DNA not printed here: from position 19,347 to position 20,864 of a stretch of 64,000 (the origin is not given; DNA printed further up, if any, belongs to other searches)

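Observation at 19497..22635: Convergent LeuA/HMGL-like synthase and a permuted LeuD-LeuC fusion (swivel domain first)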

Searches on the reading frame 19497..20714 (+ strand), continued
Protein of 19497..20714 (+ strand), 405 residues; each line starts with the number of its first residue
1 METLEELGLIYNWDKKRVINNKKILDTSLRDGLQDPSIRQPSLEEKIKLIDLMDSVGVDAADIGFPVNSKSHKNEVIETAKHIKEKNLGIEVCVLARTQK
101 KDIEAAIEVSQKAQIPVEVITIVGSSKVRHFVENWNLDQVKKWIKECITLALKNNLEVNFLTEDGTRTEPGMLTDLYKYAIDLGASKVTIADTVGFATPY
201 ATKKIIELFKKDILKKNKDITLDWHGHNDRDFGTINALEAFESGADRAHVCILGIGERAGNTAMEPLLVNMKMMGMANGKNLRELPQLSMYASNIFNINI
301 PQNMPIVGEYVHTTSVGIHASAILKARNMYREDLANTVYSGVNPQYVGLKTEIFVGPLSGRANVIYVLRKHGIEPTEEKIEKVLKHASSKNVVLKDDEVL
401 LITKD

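Call 42: search_protein_families(library=pfam, proteins=[L117:11233-12543:+, L117:12545-14338:+, L117:9545-9985:+, L152:11358-12611:+, L152:12613-14451:+, L098:9452-9961:+, L098:6959-9268:+, L098:11218-12366:+, L104:6046-8466:+, L104:8494-9690:+], max_evalue=0.001)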
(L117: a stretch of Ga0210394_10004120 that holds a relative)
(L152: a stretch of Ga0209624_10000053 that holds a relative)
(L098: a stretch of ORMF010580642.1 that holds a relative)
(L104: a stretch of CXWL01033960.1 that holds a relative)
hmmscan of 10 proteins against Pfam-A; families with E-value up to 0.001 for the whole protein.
L117:11233-12543:+ (436 aa): 4 families
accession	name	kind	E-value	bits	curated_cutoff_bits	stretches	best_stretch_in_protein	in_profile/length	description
PF01546.33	Peptidase_M20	-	1.1e-18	68.4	24.6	1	121-425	1-201/206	Peptidase family M20/M25/M40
PF04389.22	Peptidase_M28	-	6.9e-14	52.4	21.3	1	106-217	1-97/193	Peptidase family M28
PF07687.19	M20_dimer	-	1.2e-12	48.2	21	1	229-320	8-102/107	Peptidase dimerisation domain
PF05343.19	Peptidase_M42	-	0.00016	21.3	23.2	0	152-219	134-195/292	M42 glutamyl aminopeptidase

L117:12545-14338:+ (597 aa): 2 families
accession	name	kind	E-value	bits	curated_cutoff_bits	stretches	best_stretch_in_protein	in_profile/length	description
PF07969.17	Amidohydro_3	-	5.8e-109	366.1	29.7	1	101-591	1-472/472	Amidohydrolase family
PF01979.26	Amidohydro_1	-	0.00027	20.7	25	0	386-590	144-345/345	Amidohydrolase family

L117:9545-9985:+ (146 aa): 0 families

L152:11358-12611:+ (417 aa): 4 families
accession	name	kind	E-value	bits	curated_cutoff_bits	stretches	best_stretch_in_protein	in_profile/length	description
PF01546.33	Peptidase_M20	-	3.7e-17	63.4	24.6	1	105-402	1-197/206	Peptidase family M20/M25/M40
PF04389.22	Peptidase_M28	-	1e-12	48.6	21.3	1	90-201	1-97/193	Peptidase family M28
PF07687.19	M20_dimer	-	9.9e-12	45.2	21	1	214-304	11-102/107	Peptidase dimerisation domain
PF05343.19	Peptidase_M42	-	0.0003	20.4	23.2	0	136-200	134-192/292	M42 glutamyl aminopeptidase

L152:12613-14451:+ (612 aa): 2 families
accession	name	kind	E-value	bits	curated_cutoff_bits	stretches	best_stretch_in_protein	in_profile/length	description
PF07969.17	Amidohydro_3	-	1.2e-117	394.8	29.7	1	101-607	1-472/472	Amidohydrolase family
PF01979.26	Amidohydro_1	-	2.7e-09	37.2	25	1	391-606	133-345/345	Amidohydrolase family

L098:9452-9961:+ (169 aa): 1 family
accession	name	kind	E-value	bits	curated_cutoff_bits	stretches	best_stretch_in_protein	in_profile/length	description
PF00694.25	Aconitase_C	-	2.7e-16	60.5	22.8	1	41-99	64-123/131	Aconitase C-terminal domain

L098:6959-9268:+ (769 aa): 4 families
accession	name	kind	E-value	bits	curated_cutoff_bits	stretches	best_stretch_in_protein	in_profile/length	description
PF02737.24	3HCDH_N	-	2.5e-35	122.4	22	1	12-188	4-178/180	3-hydroxyacyl-CoA dehydrogenase, NAD binding domain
PF16113.10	ECH_2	-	5.2e-23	82.5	27.2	1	417-756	1-309/335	Enoyl-CoA hydratase/isomerase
PF00378.25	ECH_1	-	1.1e-17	64.6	27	1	413-570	2-148/251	Enoyl-CoA hydratase/isomerase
PF00725.27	3HCDH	-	5.2e-14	53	22.1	1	196-256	4-65/97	3-hydroxyacyl-CoA dehydrogenase, C-terminal domain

L098:11218-12366:+ (382 aa): 2 families
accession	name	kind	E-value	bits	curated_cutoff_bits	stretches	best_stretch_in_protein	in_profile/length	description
PF00378.25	ECH_1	-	2.6e-35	122.4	27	1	59-231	8-176/251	Enoyl-CoA hydratase/isomerase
PF16113.10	ECH_2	-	6e-19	69.2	27.2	1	59-228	3-171/335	Enoyl-CoA hydratase/isomerase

L104:6046-8466:+ (806 aa): 2 families
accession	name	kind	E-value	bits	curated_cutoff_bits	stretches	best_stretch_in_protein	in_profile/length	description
PF00330.25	Aconitase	-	2e-68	231.9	28.7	2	89-300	85-305/463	Aconitase family (aconitate hydratase)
PF00694.25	Aconitase_C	-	3.2e-16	60.3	22.8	1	537-585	74-123/131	Aconitase C-terminal domain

L104:8494-9690:+ (398 aa): 3 families
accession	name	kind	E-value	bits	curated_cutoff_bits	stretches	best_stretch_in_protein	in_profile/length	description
PF00108.29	Thiolase_N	-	1.3e-73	248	26.4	1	14-268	5-260/260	Thiolase, N-terminal domain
PF02803.24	Thiolase_C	-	7.4e-48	161.7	27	1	275-396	1-122/123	Thiolase, C-terminal domain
PF22691.2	Thiolase_C_1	-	0.00038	20.7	28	0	28-57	13-41/144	Thiolase C-terminal domain-like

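Call 43: find_encoding_contigs(protein=P0128, flank=10000, max_places=1)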
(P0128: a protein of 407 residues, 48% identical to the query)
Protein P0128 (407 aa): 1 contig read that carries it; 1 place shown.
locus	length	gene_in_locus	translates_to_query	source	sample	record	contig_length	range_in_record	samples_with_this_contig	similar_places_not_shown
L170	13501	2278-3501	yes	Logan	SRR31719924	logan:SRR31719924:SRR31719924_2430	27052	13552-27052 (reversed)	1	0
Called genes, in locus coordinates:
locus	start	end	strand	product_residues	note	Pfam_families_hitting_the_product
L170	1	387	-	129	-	?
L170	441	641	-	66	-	-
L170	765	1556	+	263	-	PF01381:HTH_3, PF13560:HTH_31, PF17765:MLTR_LBD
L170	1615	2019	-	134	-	PF03928:HbpS-like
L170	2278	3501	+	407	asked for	PF00682:HMGL-like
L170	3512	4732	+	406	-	PF00291:PALP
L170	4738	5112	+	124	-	PF01042:Ribonuc_L-PSP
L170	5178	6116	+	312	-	-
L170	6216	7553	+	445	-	PF13185:GAF_2 (weak), PF00512:HisKA, PF02518:HATPase_c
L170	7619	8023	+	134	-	PF00072:Response_reg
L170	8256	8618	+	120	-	PF00072:Response_reg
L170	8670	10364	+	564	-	PF05157:MshEN, PF00437:T2SSE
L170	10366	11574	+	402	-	PF28597:T2SSF_N, PF00482:T2SSF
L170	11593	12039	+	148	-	PF07963:N_methyl (weak)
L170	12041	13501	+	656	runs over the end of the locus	-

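Call 44: find_encoding_contigs(protein=P0127, flank=10000, max_places=1)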
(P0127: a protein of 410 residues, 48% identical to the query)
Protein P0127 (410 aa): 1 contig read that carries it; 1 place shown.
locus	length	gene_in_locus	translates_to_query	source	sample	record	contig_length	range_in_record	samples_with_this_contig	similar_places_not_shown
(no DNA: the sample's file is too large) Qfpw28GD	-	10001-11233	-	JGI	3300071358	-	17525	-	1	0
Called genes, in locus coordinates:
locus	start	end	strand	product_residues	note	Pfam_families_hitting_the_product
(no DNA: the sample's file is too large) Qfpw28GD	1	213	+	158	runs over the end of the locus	PF07963:N_methyl (weak)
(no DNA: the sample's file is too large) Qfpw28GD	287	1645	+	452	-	PF00012:HSP70, PF06723:MreB_Mbl (weak), PF00012:HSP70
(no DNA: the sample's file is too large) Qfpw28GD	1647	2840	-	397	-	PF02475:TRM5-TYW2_MTfase (faint), PF05175:MTS, PF10294:Methyltransf_16 (weak), PF06325:PrmA, PF13847:Methyltransf_31, PF08242:Methyltransf_12 (weak), PF13649:Methyltransf_25, PF05175:MTS (weak), +2 more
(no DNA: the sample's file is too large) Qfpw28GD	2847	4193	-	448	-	-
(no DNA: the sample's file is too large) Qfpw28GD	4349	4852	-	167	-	-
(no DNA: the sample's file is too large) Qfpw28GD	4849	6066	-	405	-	-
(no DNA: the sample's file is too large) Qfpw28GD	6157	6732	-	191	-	PF00300:His_Phos_1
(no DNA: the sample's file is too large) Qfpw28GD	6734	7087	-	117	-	-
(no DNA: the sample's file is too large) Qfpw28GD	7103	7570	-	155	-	-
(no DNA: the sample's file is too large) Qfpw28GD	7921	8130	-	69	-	-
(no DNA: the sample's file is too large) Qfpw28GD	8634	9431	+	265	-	PF01381:HTH_3 (weak), PF13560:HTH_31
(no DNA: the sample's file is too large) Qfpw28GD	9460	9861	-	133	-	PF03928:HbpS-like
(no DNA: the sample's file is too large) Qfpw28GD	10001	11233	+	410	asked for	PF00682:HMGL-like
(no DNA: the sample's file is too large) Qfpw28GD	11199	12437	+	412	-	PF00291:PALP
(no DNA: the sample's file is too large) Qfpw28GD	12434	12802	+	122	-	PF01042:Ribonuc_L-PSP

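Call 46: search_protein_families(library=ncbifam, proteins=[L170:3512-4732:+, L170:4738-5112:+, L170:5178-6116:+, L170:1615-2019:-], max_evalue=0.001)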
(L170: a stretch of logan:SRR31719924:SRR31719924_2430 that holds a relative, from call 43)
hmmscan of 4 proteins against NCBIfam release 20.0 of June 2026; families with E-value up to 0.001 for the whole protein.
L170:3512-4732:+ (406 aa): 42 families (the best 25 are shown)
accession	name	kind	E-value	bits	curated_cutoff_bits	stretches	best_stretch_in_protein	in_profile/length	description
NF006050.0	PRK08197.1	equivalog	8.7e-78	261.9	303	1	22-380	30-387/406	threonine synthase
NF004170.0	PRK05638.1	equivalog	7.1e-70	235.8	421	1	23-380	23-361/442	threonine synthase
TIGR00260.1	thrC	equivalog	3.5e-69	233.5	167.1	1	50-378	1-339/340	threonine synthase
NF005035.0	PRK06450.1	equivalog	1.6e-57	194.8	301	1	62-377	48-337/338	threonine synthase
NF006205.0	PRK08329.1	equivalog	1.7e-54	185.1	358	1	52-376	45-345/347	threonine synthase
NF004996.0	PRK06381.1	equivalog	4.1e-54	183.7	266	1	70-373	13-317/319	threonine synthase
NF006094.0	PRK08246.1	subfamily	8e-32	110.9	331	1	67-359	18-290/310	serine/threonine dehydratase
TIGR01127.1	ilvA_1Cterm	equivalog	3e-29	102.2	378.75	1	73-386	1-296/380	threonine ammonia-lyase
NF006390.0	PRK08639.1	equivalog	2e-28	99.5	421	1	72-372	25-312/418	threonine ammonia-lyase IlvA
TIGR02079.1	THD1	equivalog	8.6e-27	93.9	440.55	1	72-373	16-305/410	threonine ammonia-lyase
NF006389.0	PRK08638.1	equivalog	1.5e-24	86.6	453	1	57-373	12-313/333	bifunctional threonine ammonia-lyase/L-serine ammonia-lyase TdcB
NF005600.0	PRK07334.1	equivalog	1.5e-22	79.8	496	1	87-372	42-309/408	threonine ammonia-lyase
NF004771.0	PRK06110.1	equivalog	8.5e-22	77.7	317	1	59-375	8-307/323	threonine dehydratase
NF006674.0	PRK09224.1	subfamily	2.3e-21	76.1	577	1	73-372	26-311/508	threonine ammonia-lyase IlvA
TIGR01124.1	ilvA_2Cterm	equivalog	2.9e-21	75.6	411.3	1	73-373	18-304/499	threonine ammonia-lyase, biosynthetic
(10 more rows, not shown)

L170:4738-5112:+ (124 aa): 3 families
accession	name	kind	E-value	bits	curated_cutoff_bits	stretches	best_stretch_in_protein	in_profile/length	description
TIGR00004.1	TIGR00004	subfamily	1.7e-50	170.4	106.25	1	3-123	3-124/125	Rid family detoxifying hydrolase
NF008490.0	PRK11401.1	equivalog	1.2e-28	99.6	222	1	4-122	5-125/129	enamine/imine deaminase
TIGR03610.1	RutC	equivalog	1.7e-21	76.6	169.1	1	9-123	11-125/127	pyrimidine utilization protein C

L170:5178-6116:+ (312 aa): 0 families

L170:1615-2019:- (134 aa): 1 family
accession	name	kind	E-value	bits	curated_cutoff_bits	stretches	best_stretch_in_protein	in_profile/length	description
NF007275.0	PRK09732.1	equivalog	2.9e-13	49.8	246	1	6-132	11-132/134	hypothetical protein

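Call 48: search_protein_families(library=pfam, proteins=[L170:5178-6116:+, L086:9214-10188:+], max_evalue=10)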
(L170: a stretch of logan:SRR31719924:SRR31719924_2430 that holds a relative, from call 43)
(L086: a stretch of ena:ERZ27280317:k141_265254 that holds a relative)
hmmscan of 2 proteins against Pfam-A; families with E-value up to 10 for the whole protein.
L170:5178-6116:+ (312 aa): 0 families

L086:9214-10188:+ (324 aa): 1 family
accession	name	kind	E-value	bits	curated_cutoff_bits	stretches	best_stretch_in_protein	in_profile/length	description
PF07435.16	YycH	-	0.34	10.3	27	1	190-265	350-422/438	YycH protein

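Call 60: find_encoding_contigs(protein=P0123, flank=8000, max_places=1)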
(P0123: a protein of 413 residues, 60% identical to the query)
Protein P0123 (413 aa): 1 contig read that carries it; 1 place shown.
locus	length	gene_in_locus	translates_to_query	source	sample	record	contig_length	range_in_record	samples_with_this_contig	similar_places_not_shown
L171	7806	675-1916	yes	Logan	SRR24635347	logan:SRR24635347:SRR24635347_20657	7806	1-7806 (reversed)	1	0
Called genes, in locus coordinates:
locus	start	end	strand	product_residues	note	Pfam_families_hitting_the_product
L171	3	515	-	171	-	?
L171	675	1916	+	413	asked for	PF00682:HMGL-like, PF22617:HCS_D2 (weak)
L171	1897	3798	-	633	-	PF00694:Aconitase_C, PF06434:Aconitase_2_N (weak), PF00330:Aconitase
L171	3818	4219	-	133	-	PF03928:HbpS-like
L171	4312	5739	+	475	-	PF01590:GAF (faint), PF13185:GAF_2 (weak), PF00512:HisKA, PF02518:HATPase_c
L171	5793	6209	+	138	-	PF00072:Response_reg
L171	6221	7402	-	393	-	PF13439:Glyco_transf_4, PF00534:Glycos_transf_1, PF13692:Glyco_trans_1_4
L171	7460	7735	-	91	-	PF00216:Bac_DNA_binding, PF18291:HU-HIG (weak)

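Call 61: find_encoding_contigs(protein=P0122, flank=8000, max_places=1)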
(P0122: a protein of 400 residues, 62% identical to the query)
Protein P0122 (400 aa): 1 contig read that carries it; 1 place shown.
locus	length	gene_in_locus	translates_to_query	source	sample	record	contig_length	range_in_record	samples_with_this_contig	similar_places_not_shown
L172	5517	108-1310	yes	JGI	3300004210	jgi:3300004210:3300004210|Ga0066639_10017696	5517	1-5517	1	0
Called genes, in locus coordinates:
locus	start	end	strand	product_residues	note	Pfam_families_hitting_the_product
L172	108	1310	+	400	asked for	PF00682:HMGL-like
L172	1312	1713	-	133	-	PF03928:HbpS-like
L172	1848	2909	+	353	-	-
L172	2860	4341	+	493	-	PF01590:GAF (weak), PF13185:GAF_2 (weak), PF00512:HisKA, PF02518:HATPase_c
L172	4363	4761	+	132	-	PF00072:Response_reg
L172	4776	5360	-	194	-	PF16656:Pur_ac_phosph_N (weak)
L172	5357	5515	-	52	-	?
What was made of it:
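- L170 and the P0127 contig form a tight synthase-ThrC-like-RidA operon (calls 43, 44, 46, 61).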
